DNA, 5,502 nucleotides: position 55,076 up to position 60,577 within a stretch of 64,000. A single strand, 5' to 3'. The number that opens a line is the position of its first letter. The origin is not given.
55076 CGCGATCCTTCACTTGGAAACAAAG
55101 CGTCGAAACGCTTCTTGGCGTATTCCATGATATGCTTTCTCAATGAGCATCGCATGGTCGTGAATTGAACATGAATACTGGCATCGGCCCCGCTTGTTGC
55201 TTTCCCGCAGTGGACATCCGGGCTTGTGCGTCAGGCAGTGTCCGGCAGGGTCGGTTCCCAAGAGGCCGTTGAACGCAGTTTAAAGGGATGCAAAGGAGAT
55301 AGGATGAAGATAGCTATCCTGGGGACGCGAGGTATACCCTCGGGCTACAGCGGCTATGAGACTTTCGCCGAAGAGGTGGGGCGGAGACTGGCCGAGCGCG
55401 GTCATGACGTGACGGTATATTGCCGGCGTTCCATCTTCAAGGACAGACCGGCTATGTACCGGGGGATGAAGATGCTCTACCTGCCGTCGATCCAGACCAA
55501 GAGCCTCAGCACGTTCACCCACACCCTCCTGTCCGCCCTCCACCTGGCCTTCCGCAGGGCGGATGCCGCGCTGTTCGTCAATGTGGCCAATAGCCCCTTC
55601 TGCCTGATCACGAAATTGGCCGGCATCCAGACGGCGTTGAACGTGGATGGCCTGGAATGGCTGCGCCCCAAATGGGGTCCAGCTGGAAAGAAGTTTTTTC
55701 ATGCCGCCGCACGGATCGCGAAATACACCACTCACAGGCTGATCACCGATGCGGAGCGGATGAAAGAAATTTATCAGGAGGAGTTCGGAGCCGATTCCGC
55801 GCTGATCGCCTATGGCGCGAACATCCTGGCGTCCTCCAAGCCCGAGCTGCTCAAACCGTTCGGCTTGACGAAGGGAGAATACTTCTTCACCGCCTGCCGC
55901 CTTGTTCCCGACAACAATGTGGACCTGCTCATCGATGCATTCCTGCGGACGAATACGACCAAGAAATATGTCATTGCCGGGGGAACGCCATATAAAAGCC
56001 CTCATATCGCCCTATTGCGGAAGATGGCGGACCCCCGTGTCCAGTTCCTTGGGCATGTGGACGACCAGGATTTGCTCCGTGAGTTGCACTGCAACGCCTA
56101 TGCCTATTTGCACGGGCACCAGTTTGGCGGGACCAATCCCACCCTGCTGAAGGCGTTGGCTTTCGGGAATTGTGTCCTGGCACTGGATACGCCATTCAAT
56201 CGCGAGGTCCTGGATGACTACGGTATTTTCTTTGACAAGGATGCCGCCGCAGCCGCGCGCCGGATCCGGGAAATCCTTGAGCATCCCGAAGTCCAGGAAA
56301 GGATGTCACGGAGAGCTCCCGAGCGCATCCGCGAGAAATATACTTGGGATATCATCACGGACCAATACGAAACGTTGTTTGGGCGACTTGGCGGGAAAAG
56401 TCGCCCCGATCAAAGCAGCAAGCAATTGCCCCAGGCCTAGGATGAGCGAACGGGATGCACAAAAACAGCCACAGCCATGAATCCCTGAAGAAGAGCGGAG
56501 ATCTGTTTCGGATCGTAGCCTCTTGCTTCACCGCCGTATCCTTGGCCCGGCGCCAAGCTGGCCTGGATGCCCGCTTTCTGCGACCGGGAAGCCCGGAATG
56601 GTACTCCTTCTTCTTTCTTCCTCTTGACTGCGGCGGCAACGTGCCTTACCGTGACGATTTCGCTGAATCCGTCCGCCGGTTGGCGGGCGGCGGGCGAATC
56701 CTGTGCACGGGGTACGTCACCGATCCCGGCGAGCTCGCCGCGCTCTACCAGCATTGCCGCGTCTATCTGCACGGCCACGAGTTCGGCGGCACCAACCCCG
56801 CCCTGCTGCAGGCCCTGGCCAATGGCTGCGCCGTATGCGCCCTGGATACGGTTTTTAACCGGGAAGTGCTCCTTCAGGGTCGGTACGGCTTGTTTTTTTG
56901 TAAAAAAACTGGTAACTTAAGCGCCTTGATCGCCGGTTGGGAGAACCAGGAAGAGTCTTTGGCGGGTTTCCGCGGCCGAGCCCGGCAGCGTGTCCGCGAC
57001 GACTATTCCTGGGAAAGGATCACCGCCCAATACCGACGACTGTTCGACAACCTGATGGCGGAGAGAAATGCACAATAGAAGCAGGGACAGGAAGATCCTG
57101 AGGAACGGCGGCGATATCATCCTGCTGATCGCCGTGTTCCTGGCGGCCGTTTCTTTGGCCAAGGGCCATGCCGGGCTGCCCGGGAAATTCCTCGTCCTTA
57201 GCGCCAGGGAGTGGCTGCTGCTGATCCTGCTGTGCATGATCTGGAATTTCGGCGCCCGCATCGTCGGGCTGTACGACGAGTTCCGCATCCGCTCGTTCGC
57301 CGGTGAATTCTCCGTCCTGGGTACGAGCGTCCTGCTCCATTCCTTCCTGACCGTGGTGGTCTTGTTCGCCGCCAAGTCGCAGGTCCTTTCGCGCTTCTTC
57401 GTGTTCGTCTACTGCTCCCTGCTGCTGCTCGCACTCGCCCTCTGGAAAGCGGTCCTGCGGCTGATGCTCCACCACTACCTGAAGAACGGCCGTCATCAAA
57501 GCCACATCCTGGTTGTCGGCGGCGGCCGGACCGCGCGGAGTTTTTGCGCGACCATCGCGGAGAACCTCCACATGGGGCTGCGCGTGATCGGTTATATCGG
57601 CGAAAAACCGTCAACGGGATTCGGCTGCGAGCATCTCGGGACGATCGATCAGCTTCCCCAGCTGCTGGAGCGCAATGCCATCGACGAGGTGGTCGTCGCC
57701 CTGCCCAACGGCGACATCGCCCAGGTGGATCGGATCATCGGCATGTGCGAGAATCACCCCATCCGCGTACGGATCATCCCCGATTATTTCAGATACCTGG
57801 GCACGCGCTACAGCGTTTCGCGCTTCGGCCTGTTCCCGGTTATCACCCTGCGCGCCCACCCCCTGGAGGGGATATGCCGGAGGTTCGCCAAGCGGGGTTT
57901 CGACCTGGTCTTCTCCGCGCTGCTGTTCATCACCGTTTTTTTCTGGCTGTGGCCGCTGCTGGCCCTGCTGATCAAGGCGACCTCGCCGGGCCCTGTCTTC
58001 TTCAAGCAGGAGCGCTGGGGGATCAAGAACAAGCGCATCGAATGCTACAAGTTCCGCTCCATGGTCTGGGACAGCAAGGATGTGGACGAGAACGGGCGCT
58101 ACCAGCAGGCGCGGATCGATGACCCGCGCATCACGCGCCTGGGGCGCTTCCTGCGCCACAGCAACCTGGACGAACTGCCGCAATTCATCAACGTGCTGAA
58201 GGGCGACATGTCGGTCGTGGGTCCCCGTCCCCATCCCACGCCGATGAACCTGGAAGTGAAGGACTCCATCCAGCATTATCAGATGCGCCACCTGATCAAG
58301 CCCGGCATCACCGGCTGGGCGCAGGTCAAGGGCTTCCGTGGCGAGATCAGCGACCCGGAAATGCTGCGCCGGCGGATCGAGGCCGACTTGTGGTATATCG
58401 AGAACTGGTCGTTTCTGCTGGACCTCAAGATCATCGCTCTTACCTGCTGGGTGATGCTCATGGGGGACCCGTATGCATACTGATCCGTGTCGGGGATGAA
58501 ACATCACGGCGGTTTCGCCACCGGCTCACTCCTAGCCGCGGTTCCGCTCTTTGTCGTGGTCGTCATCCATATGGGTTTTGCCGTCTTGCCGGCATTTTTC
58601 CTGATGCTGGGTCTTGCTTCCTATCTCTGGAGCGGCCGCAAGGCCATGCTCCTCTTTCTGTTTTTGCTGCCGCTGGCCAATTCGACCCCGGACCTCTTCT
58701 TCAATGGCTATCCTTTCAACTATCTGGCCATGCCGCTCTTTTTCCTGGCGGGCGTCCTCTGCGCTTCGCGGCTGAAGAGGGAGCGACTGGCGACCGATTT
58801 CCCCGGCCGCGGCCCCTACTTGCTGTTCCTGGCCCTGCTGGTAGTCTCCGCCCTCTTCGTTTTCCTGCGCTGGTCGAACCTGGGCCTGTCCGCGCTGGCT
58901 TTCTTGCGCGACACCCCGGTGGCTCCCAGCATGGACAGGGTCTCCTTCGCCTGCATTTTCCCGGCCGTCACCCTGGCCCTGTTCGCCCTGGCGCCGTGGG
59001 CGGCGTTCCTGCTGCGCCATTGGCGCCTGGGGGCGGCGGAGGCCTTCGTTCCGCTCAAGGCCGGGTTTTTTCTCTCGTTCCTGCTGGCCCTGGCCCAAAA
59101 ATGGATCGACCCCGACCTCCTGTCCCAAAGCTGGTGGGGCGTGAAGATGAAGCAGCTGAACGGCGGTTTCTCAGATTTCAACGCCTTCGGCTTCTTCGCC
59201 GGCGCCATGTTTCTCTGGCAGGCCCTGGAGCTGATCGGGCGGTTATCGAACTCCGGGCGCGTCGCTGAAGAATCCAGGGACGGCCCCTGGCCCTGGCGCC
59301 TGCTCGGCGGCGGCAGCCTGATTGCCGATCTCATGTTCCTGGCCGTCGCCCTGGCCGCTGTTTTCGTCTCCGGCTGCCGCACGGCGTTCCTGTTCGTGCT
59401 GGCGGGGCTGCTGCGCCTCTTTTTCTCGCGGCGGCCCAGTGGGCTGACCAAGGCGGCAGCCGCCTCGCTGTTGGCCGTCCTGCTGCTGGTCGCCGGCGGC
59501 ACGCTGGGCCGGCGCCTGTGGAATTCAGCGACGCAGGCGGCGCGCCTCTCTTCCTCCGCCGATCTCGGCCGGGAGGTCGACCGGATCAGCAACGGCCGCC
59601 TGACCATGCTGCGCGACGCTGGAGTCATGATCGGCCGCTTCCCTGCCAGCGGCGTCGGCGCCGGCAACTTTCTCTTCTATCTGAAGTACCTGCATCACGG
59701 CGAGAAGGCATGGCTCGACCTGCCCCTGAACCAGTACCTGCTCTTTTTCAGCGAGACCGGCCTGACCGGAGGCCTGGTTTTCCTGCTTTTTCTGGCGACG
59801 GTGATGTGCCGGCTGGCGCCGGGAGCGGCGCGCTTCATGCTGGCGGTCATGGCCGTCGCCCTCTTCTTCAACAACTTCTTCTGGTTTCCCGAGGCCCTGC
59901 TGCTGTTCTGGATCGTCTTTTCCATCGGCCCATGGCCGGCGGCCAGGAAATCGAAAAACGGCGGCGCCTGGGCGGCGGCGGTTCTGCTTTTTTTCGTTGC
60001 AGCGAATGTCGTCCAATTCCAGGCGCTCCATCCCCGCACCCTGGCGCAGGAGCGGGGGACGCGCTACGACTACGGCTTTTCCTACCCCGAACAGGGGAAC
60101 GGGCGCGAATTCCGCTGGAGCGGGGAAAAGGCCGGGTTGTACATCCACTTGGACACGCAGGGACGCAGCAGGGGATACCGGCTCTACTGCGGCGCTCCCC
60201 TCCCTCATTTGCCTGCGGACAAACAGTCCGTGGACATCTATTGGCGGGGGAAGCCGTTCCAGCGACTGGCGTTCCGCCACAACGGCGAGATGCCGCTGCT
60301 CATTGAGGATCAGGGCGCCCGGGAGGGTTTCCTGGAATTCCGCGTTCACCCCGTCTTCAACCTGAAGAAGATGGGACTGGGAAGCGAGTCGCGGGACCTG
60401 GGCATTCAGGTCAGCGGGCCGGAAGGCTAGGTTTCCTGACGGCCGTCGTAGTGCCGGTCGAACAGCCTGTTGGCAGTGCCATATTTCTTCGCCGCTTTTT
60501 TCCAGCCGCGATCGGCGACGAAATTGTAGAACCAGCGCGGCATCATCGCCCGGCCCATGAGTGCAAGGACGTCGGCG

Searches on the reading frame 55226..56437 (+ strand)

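Call 52: search_protein_families(library=pfam, proteins=[window:55226-56437:+], max_evalue=0.001)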
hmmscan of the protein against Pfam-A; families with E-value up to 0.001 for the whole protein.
window:55226-56437:+ (404 aa): 6 families
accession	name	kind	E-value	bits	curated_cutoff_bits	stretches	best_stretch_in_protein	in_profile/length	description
PF00534.26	Glycos_transf_1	-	6.1e-16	58.9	26.4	1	215-366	13-171/172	Glycosyl transferases group 1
PF13692.12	Glyco_trans_1_4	-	9.1e-13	49.1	27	1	220-352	4-141/142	Glycosyl transferases group 1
PF09314.17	DUF1972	-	1.5e-12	47.9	25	1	128-198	115-185/186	Domain of unknown function (DUF1972)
PF13524.12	Glyco_trans_1_2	-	1.4e-08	35.2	25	1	244-380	13-141/144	Glycosyl transferase-like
PF13579.12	Glyco_trans_4_4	-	2.2e-06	28.5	29.7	1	42-194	1-152/158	Glycosyl transferase 4-like domain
PF13439.12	Glyco_transf_4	-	3.6e-06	27.5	28.5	1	42-192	2-157/170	Glycosyltransferase Family 4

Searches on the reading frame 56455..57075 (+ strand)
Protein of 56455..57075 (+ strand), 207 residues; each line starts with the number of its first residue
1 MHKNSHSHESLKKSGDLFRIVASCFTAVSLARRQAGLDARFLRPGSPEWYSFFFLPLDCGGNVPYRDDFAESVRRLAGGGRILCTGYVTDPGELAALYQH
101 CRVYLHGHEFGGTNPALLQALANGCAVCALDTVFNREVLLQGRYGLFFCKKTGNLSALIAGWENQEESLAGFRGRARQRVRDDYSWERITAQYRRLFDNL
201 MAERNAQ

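Call 52: search_protein_families(library=pfam, proteins=[window:56455-57075:+], max_evalue=0.001)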
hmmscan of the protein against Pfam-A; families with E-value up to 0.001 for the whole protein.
window:56455-57075:+ (207 aa): 3 families
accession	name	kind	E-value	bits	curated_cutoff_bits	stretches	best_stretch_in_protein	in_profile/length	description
PF13524.12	Glyco_trans_1_2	-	2.3e-07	31.3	25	1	69-193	5-142/144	Glycosyl transferase-like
PF13692.12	Glyco_trans_1_4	-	3.7e-06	27.7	27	1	71-150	47-126/142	Glycosyl transferases group 1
PF00534.26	Glycos_transf_1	-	3.7e-06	27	26.4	1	61-178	54-171/172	Glycosyl transferases group 1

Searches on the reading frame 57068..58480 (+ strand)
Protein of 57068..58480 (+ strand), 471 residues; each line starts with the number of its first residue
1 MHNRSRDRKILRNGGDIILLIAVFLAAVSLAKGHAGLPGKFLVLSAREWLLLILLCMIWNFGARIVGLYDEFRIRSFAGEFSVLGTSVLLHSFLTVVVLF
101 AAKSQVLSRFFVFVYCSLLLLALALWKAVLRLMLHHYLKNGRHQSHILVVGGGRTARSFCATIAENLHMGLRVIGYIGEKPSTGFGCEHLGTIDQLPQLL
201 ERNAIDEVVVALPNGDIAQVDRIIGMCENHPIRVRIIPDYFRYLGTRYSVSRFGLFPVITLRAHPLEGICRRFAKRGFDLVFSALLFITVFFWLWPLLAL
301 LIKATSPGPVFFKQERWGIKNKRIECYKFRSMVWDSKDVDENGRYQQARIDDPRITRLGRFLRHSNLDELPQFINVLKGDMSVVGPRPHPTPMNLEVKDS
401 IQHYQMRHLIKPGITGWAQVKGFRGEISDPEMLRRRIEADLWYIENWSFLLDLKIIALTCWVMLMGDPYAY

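Call 52: search_protein_families(library=pfam, proteins=[window:57068-58480:+], max_evalue=0.001)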
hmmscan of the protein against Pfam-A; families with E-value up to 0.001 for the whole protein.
window:57068-58480:+ (471 aa): 2 families
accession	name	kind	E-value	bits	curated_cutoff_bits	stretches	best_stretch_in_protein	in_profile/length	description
PF02397.22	Bac_transf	-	6.7e-64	215.1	27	1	275-464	1-178/179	Bacterial sugar transferase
PF13727.12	CoA_binding_3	-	3.1e-25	89.6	25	1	65-238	2-175/175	CoA-binding domain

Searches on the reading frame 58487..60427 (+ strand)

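Call 52: search_protein_families(library=pfam, proteins=[window:58487-60427:+], max_evalue=0.001)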
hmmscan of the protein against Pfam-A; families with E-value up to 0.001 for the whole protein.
window:58487-60427:+ (647 aa): 1 family
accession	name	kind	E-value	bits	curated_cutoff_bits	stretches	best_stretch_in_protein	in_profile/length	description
PF04932.20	Wzy_C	-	3.1e-11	43.7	31.7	1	284-433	2-149/149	O-Antigen ligase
